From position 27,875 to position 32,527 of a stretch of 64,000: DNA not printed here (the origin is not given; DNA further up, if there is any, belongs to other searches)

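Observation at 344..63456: Highly iterated octamer palindrome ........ (HIP1-like), about one copy per 560 bp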

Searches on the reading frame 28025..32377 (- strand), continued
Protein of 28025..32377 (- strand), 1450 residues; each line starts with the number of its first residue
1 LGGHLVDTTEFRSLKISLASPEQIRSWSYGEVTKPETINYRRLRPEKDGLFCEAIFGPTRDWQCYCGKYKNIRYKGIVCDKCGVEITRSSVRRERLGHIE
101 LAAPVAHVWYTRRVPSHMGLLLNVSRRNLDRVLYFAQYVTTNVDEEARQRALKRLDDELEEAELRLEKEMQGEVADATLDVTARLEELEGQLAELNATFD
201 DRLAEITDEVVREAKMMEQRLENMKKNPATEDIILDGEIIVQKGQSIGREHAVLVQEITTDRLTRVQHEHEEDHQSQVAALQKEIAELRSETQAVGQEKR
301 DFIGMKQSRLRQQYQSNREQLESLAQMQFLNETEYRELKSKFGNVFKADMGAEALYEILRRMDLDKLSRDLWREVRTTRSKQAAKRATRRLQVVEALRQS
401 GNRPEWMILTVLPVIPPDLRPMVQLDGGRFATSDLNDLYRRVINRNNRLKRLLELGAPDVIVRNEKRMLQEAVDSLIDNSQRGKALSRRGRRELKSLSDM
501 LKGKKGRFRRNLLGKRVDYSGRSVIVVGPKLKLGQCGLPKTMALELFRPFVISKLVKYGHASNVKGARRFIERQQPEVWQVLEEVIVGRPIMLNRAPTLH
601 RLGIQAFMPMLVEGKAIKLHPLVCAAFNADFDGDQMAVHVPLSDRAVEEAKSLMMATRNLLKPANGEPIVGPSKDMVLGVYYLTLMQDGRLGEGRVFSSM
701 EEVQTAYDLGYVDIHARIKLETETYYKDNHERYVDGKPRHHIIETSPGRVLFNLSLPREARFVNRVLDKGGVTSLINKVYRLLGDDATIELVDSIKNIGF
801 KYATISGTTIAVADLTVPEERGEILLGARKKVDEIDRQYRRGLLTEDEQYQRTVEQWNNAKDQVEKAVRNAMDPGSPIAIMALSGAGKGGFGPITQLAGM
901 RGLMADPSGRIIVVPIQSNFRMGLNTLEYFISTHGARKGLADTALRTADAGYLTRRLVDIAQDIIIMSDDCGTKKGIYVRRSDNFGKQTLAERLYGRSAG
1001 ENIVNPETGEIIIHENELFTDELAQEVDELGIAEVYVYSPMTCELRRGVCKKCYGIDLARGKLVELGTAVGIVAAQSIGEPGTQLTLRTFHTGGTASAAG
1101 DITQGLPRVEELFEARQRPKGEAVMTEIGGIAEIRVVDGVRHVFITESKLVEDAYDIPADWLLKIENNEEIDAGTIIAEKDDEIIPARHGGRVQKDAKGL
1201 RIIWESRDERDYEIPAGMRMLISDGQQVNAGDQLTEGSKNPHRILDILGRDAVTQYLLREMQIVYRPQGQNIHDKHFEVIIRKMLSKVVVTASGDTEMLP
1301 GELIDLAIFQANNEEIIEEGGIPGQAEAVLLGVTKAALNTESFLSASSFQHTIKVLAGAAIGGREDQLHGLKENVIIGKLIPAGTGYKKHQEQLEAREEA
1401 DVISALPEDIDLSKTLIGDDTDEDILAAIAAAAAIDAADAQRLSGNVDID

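Call 26: find_encoding_contigs(protein=P0015, flank=10000, max_places=1)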
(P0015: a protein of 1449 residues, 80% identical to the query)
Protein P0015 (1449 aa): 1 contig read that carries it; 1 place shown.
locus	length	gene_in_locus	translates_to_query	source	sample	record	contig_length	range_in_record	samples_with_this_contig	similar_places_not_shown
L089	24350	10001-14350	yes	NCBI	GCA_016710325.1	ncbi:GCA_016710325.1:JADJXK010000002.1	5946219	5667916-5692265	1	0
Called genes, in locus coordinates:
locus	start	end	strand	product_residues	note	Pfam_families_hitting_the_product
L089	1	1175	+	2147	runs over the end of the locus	PF07719:TPR_2 (faint), PF13432:TPR_16 (faint), PF14559:TPR_19 (faint), PF23914:TPR_CcmH_CycH (faint), PF24575:TPR_Slam (faint)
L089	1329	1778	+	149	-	PF00334:NDK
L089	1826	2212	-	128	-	PF02410:RsfS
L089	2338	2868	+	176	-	PF03352:Adenine_glyco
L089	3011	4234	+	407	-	PF13742:tRNA_anti_2, PF01336:tRNA_anti-codon, PF02601:Exonuc_VII_L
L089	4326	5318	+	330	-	PF00389:2-Hacid_dh, PF02826:2-Hacid_dh_C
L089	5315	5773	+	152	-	PF00293:NUDIX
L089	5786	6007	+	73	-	PF02609:Exonuc_VII_S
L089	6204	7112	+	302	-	PF02881:SRP54_N, PF00448:SRP54, PF13604:AAA_30 (weak)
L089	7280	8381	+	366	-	PF03462:PCRF, PF00472:RF-1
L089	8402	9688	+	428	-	PF04513:Baculo_PEP_C (faint)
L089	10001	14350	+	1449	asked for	PF04997:RNA_pol_Rpb1_1, PF00623:RNA_pol_Rpb1_2, PF04983:RNA_pol_Rpb1_3, PF05000:RNA_pol_Rpb1_4, PF04998:RNA_pol_Rpb1_5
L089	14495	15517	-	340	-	PF00348:polyprenyl_synt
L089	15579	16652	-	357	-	PF01070:FMN_dh (weak), PF00478:IMPDH (weak), PF01070:FMN_dh, PF01645:Glu_synthase (weak)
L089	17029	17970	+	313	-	PF01073:3Beta_HSD (weak), PF01370:Epimerase, PF04321:RmlD_sub_bind, PF16363:GDP_Man_Dehyd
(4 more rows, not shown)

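Call 27: find_encoding_contigs(protein=P0031, flank=10000, max_places=1)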
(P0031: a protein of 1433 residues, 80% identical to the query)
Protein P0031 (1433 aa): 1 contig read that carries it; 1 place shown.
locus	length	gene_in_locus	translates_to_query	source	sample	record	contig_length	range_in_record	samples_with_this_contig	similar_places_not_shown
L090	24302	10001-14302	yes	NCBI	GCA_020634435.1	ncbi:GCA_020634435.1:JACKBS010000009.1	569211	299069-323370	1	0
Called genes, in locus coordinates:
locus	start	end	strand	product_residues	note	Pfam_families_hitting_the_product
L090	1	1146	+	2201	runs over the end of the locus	PF07719:TPR_2 (faint), PF13424:TPR_12 (faint), PF13428:TPR_14 (faint), PF13432:TPR_16 (faint), PF14559:TPR_19 (faint), PF23914:TPR_CcmH_CycH (faint), PF24575:TPR_Slam (weak)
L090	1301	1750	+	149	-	PF00334:NDK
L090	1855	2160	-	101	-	PF02410:RsfS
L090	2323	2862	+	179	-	PF03352:Adenine_glyco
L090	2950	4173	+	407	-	PF13742:tRNA_anti_2, PF01336:tRNA_anti-codon, PF02601:Exonuc_VII_L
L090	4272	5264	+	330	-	PF00389:2-Hacid_dh, PF02826:2-Hacid_dh_C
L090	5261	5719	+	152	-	PF00293:NUDIX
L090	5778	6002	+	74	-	PF02609:Exonuc_VII_S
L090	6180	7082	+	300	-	PF02881:SRP54_N, PF00448:SRP54, PF13604:AAA_30 (faint)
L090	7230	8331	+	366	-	PF03462:PCRF, PF00472:RF-1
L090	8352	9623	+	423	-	PF04513:Baculo_PEP_C (faint), PF05531:NPV_P10 (faint)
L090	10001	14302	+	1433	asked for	PF04997:RNA_pol_Rpb1_1, PF00623:RNA_pol_Rpb1_2, PF04983:RNA_pol_Rpb1_3, PF05000:RNA_pol_Rpb1_4, PF04998:RNA_pol_Rpb1_5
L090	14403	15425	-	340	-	PF00348:polyprenyl_synt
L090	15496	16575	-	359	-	PF01070:FMN_dh, PF00478:IMPDH (weak), PF01645:Glu_synthase (weak)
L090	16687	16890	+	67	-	-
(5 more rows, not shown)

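Call 28: find_encoding_contigs(protein=P0008, flank=10000, max_places=1)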
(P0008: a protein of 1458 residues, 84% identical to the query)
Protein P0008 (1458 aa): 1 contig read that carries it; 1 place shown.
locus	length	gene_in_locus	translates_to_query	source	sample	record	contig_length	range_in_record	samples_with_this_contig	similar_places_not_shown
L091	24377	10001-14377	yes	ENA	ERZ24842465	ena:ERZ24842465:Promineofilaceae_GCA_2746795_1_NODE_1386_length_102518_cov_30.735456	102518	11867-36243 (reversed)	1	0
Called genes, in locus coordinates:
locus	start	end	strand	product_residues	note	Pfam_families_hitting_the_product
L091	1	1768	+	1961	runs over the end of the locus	PF00515:TPR_1 (faint), PF07719:TPR_2 (faint), PF12895:ANAPC3 (faint), PF13176:TPR_7 (faint), PF13181:TPR_8 (faint), PF13424:TPR_12 (faint), PF13428:TPR_14 (faint), PF14559:TPR_19, +5 more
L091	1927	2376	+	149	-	PF00334:NDK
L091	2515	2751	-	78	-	PF02410:RsfS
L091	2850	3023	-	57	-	-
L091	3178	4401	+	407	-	PF13742:tRNA_anti_2, PF01336:tRNA_anti-codon, PF02601:Exonuc_VII_L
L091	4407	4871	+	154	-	PF00293:NUDIX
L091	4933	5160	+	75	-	PF02609:Exonuc_VII_S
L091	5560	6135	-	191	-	-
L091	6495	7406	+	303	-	PF02881:SRP54_N, PF13604:AAA_30 (weak), PF00448:SRP54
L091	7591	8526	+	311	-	PF03462:PCRF, PF00472:RF-1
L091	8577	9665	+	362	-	-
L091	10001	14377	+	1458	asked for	PF04997:RNA_pol_Rpb1_1, PF00623:RNA_pol_Rpb1_2, PF04983:RNA_pol_Rpb1_3, PF05000:RNA_pol_Rpb1_4 (weak), PF04998:RNA_pol_Rpb1_5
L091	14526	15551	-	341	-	PF00348:polyprenyl_synt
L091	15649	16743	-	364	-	PF01070:FMN_dh, PF01645:Glu_synthase (weak)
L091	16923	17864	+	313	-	PF01073:3Beta_HSD (weak), PF01370:Epimerase, PF04321:RmlD_sub_bind (weak), PF16363:GDP_Man_Dehyd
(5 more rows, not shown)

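Call 59: find_encoding_contigs(protein=P0097, flank=10000, max_places=1)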
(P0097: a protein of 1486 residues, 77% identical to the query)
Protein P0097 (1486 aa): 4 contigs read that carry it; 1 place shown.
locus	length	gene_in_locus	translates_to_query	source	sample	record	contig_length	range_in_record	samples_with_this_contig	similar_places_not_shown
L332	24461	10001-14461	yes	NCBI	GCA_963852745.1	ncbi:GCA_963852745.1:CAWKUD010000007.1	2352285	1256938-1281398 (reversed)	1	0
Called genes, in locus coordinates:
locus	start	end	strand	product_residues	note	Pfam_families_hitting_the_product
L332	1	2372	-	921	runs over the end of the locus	-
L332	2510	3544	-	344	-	PF00850:Hist_deacetyl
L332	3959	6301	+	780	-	PF03030:H_PPase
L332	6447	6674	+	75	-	PF02609:Exonuc_VII_S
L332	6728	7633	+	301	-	PF02881:SRP54_N, PF13604:AAA_30 (weak), PF00448:SRP54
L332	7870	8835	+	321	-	PF03462:PCRF, PF00472:RF-1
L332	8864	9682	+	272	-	PF13578:Methyltransf_24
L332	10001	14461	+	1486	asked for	PF04997:RNA_pol_Rpb1_1, PF00623:RNA_pol_Rpb1_2, PF04983:RNA_pol_Rpb1_3, PF05000:RNA_pol_Rpb1_4 (weak), PF04998:RNA_pol_Rpb1_5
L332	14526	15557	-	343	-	PF00348:polyprenyl_synt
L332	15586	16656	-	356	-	PF01070:FMN_dh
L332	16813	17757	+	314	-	PF01073:3Beta_HSD (weak), PF01370:Epimerase, PF04321:RmlD_sub_bind (weak), PF07993:NAD_binding_4 (faint), PF16363:GDP_Man_Dehyd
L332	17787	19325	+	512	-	PF04932:Wzy_C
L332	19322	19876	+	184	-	PF04138:GtrA_DPMS_TM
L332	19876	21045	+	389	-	PF13439:Glyco_transf_4, PF13579:Glyco_trans_4_4, PF20706:GT4-conflict, PF00534:Glycos_transf_1, PF13692:Glyco_trans_1_4, PF13524:Glyco_trans_1_2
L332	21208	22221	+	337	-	PF01637:ATPase_2, PF13191:AAA_16 (weak)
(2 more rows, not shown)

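Call 60: find_encoding_contigs(protein=P0113, flank=10000, max_places=1)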
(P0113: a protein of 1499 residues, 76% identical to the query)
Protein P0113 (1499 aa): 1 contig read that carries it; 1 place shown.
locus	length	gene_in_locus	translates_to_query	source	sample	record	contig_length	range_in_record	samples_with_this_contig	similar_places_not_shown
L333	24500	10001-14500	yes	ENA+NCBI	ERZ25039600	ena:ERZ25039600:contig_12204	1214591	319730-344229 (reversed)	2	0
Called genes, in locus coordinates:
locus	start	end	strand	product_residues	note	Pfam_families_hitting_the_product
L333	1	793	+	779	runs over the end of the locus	PF00708:Acylphosphatase, PF07503:zf-HYPF, PF01300:Sua5_yciO_yrdC, PF17788:HypF_C, PF22521:HypF_C_2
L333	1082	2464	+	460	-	PF02403:Seryl_tRNA_N, PF00587:tRNA-synt_2b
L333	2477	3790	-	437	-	PF20706:GT4-conflict, PF13439:Glyco_transf_4, PF13579:Glyco_trans_4_4, PF00534:Glycos_transf_1, PF13692:Glyco_trans_1_4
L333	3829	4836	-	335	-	PF13480:Acetyltransf_6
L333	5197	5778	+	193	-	-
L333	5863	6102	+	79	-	PF02609:Exonuc_VII_S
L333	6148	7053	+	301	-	PF02881:SRP54_N, PF13604:AAA_30 (weak), PF00448:SRP54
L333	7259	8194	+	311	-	PF03462:PCRF, PF00472:RF-1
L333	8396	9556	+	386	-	PF00872:Transposase_mut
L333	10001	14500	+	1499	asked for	PF04997:RNA_pol_Rpb1_1, PF00623:RNA_pol_Rpb1_2, PF04983:RNA_pol_Rpb1_3, PF05000:RNA_pol_Rpb1_4 (weak), PF04998:RNA_pol_Rpb1_5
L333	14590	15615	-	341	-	PF00348:polyprenyl_synt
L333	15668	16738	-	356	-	PF01070:FMN_dh, PF00478:IMPDH (faint), PF01070:FMN_dh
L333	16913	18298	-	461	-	PF13529:Peptidase_C39_2, PF13432:TPR_16 (faint)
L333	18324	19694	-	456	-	PF13529:Peptidase_C39_2, PF13428:TPR_14 (faint), PF00515:TPR_1 (faint), PF07719:TPR_2 (faint)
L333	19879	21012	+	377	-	PF09949:APP1_cat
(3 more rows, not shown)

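Call 61: find_encoding_contigs(protein=P0069, flank=10000, max_places=1)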
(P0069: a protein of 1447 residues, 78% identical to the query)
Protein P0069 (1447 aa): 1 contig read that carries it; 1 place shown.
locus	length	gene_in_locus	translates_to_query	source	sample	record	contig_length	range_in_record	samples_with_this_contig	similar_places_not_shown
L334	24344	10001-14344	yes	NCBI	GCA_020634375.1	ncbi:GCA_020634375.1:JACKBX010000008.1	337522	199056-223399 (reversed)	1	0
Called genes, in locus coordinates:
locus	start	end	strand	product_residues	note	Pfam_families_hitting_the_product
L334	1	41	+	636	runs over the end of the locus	PF00128:Alpha-amylase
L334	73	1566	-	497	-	PF02129:Peptidase_S15 (weak), PF00561:Abhydrolase_1, PF12146:Hydrolase_4, PF11667:DUF3267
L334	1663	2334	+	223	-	PF00881:Nitroreductase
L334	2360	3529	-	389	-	PF25173:Beta-prop_WDR3_1st (faint), PF24807:WD40_CDC20-Fz (faint), PF25168:Beta-prop_WDR36-Utp21_2nd (faint), PF25174:Beta-prop_THOC3, PF23381:Beta-prop_IFT122_1st (faint), PF24817:WD40_WDHD1_1st, PF25175:Beta-prop_WDR5, PF24814:WD40_Prp19, +3 more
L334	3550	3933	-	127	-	PF22746:SHOCT-like_DUF2089-C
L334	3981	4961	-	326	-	PF13527:Acetyltransf_9, PF00583:Acetyltransf_1, PF13508:Acetyltransf_7, PF13673:Acetyltransf_10, PF08445:FR47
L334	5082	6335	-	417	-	PF13349:DUF4097 (weak), PF22746:SHOCT-like_DUF2089-C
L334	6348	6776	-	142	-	PF22746:SHOCT-like_DUF2089-C (weak)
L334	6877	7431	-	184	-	-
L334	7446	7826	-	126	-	PF22747:Zn_ribbon_DUF2089, PF09862:DUF2089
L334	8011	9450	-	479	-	PF13506:Glyco_transf_21, PF00535:Glycos_transf_2, PF13641:Glyco_tranf_2_3, PF13632:Glyco_trans_2_3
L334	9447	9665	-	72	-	PF06107:DUF951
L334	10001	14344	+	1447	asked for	PF04997:RNA_pol_Rpb1_1, PF00623:RNA_pol_Rpb1_2, PF04983:RNA_pol_Rpb1_3, PF05000:RNA_pol_Rpb1_4 (weak), PF04998:RNA_pol_Rpb1_5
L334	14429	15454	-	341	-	PF00348:polyprenyl_synt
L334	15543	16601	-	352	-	PF01070:FMN_dh (weak), PF01645:Glu_synthase (faint), PF01070:FMN_dh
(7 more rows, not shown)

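Call 72: find_encoding_contigs(protein=P0121, flank=10000, max_places=10)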
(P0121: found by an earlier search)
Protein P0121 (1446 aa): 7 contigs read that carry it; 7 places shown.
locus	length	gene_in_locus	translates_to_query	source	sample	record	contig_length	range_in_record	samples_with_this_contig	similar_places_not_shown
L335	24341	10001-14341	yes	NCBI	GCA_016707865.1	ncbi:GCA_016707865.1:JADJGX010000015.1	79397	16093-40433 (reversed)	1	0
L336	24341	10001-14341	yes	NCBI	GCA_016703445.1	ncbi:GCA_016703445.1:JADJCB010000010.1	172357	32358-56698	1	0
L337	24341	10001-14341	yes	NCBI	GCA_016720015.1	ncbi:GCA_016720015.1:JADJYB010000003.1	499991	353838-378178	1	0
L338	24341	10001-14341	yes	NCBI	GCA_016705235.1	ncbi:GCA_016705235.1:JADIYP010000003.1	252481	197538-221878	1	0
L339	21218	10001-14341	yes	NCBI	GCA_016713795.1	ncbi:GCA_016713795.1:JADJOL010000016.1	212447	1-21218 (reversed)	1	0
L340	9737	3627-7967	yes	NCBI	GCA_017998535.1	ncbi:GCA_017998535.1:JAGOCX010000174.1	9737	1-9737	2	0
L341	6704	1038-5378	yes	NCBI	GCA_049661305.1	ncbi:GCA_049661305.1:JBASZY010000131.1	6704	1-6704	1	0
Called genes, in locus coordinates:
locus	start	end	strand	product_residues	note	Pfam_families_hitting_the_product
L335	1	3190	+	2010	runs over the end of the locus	PF00515:TPR_1 (faint), PF07719:TPR_2 (faint), PF13424:TPR_12 (faint), PF13428:TPR_14 (faint), PF13431:TPR_17 (faint), PF13432:TPR_16 (faint), PF14559:TPR_19, PF03861:ANTAR (faint)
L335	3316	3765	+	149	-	PF00334:NDK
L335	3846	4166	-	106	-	PF02410:RsfS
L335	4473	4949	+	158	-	PF03352:Adenine_glyco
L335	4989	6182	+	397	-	PF13742:tRNA_anti_2, PF01336:tRNA_anti-codon, PF02601:Exonuc_VII_L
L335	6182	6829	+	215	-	-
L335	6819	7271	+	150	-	PF00293:NUDIX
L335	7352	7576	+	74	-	PF02609:Exonuc_VII_S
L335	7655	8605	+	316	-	PF02881:SRP54_N, PF00448:SRP54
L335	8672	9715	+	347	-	PF03462:PCRF, PF00472:RF-1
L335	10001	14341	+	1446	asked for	PF04997:RNA_pol_Rpb1_1, PF00623:RNA_pol_Rpb1_2, PF04983:RNA_pol_Rpb1_3, PF05000:RNA_pol_Rpb1_4, PF04998:RNA_pol_Rpb1_5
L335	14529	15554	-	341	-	PF00348:polyprenyl_synt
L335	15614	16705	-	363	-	PF01070:FMN_dh, PF01645:Glu_synthase (faint), PF01070:FMN_dh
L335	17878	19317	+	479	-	PF04932:Wzy_C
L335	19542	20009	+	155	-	PF04138:GtrA_DPMS_TM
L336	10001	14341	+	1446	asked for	PF04997:RNA_pol_Rpb1_1, PF00623:RNA_pol_Rpb1_2, PF04983:RNA_pol_Rpb1_3, PF05000:RNA_pol_Rpb1_4, PF04998:RNA_pol_Rpb1_5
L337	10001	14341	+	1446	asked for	PF04997:RNA_pol_Rpb1_1, PF00623:RNA_pol_Rpb1_2, PF04983:RNA_pol_Rpb1_3, PF05000:RNA_pol_Rpb1_4, PF04998:RNA_pol_Rpb1_5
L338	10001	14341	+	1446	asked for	PF04997:RNA_pol_Rpb1_1, PF00623:RNA_pol_Rpb1_2, PF04983:RNA_pol_Rpb1_3, PF05000:RNA_pol_Rpb1_4, PF04998:RNA_pol_Rpb1_5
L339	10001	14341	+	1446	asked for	PF04997:RNA_pol_Rpb1_1, PF00623:RNA_pol_Rpb1_2, PF04983:RNA_pol_Rpb1_3, PF05000:RNA_pol_Rpb1_4, PF04998:RNA_pol_Rpb1_5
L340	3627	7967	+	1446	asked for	PF04997:RNA_pol_Rpb1_1, PF00623:RNA_pol_Rpb1_2, PF04983:RNA_pol_Rpb1_3, PF05000:RNA_pol_Rpb1_4, PF04998:RNA_pol_Rpb1_5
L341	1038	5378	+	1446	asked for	PF04997:RNA_pol_Rpb1_1, PF00623:RNA_pol_Rpb1_2, PF04983:RNA_pol_Rpb1_3, PF05000:RNA_pol_Rpb1_4, PF04998:RNA_pol_Rpb1_5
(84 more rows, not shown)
